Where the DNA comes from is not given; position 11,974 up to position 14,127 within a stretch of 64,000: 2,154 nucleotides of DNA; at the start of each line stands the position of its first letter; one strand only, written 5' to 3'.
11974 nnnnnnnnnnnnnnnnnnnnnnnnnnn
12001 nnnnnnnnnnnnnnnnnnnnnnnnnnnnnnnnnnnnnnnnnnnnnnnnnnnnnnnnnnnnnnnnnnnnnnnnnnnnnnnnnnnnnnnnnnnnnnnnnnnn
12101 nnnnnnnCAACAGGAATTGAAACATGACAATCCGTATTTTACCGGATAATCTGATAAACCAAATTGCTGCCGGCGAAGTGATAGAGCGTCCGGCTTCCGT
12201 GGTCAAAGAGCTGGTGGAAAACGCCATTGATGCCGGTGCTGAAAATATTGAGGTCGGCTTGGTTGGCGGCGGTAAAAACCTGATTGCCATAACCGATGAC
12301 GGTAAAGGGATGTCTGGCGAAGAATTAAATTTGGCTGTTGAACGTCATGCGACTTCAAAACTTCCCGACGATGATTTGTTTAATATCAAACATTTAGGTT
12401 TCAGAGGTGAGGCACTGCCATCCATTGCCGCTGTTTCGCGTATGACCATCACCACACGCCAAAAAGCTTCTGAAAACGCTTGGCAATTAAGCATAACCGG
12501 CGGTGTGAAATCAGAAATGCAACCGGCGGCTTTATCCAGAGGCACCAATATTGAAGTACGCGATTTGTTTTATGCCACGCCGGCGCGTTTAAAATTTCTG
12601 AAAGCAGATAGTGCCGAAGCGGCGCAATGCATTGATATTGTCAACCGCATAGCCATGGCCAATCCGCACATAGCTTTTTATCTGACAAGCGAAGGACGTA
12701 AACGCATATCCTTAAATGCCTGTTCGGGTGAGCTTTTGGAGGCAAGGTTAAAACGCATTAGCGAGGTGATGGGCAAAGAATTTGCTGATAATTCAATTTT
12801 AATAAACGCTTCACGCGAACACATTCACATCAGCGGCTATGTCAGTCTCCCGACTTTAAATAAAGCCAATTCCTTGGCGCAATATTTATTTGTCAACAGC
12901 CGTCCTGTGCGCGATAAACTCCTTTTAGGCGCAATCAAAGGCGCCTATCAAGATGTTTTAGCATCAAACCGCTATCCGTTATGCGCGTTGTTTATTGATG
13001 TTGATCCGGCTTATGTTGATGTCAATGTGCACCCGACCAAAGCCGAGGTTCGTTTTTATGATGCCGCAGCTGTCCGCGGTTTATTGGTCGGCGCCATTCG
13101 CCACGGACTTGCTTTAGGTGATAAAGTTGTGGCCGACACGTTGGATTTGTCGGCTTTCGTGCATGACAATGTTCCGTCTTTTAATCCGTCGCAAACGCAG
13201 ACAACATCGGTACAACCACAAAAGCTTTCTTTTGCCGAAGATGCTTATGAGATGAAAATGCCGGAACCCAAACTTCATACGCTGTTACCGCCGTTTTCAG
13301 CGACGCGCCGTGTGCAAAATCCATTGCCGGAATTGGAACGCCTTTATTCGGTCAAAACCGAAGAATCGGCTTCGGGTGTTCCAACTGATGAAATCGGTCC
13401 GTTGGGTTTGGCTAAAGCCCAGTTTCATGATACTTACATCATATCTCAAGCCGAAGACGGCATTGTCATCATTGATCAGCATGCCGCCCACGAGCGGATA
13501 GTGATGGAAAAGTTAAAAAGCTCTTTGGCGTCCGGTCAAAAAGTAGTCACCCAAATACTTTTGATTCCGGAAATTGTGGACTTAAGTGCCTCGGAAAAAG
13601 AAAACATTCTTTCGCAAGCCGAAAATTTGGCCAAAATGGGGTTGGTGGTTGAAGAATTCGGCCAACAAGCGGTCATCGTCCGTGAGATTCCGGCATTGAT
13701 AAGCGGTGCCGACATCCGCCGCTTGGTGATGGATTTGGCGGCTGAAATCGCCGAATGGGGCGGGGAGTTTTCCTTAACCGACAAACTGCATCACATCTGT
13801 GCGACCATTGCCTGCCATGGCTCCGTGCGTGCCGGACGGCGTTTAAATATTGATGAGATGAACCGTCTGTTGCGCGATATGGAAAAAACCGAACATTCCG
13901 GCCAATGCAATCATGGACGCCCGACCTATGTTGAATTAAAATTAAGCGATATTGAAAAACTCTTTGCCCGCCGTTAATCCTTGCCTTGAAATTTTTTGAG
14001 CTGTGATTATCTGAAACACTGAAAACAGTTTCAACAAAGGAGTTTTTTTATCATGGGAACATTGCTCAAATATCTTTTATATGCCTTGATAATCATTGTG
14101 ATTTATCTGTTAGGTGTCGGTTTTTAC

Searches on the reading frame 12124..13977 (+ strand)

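Call 33: search_protein_families(library=pfam, proteins=[window:12124-13977:+], max_evalue=0.00001)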
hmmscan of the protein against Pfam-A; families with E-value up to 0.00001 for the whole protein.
window:12124-13977:+ (617 aa): 4 families
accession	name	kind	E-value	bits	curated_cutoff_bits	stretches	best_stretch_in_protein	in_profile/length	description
PF08676.16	MutL_C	-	2.1e-46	157.6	25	1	432-574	2-142/142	MutL C terminal dimerisation domain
PF01119.25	DNA_mis_repair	-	8.9e-38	129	26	1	212-329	1-118/119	DNA mismatch repair protein, C-terminal domain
PF13589.12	HATPase_c_3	-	5.5e-12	46.3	25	1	24-125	4-106/137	Histidine kinase-, DNA gyrase B-, and HSP90-like ATPase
PF02518.31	HATPase_c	-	6e-07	30.3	26.4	1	21-77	4-63/111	Histidine kinase-, DNA gyrase B-, and HSP90-like ATPase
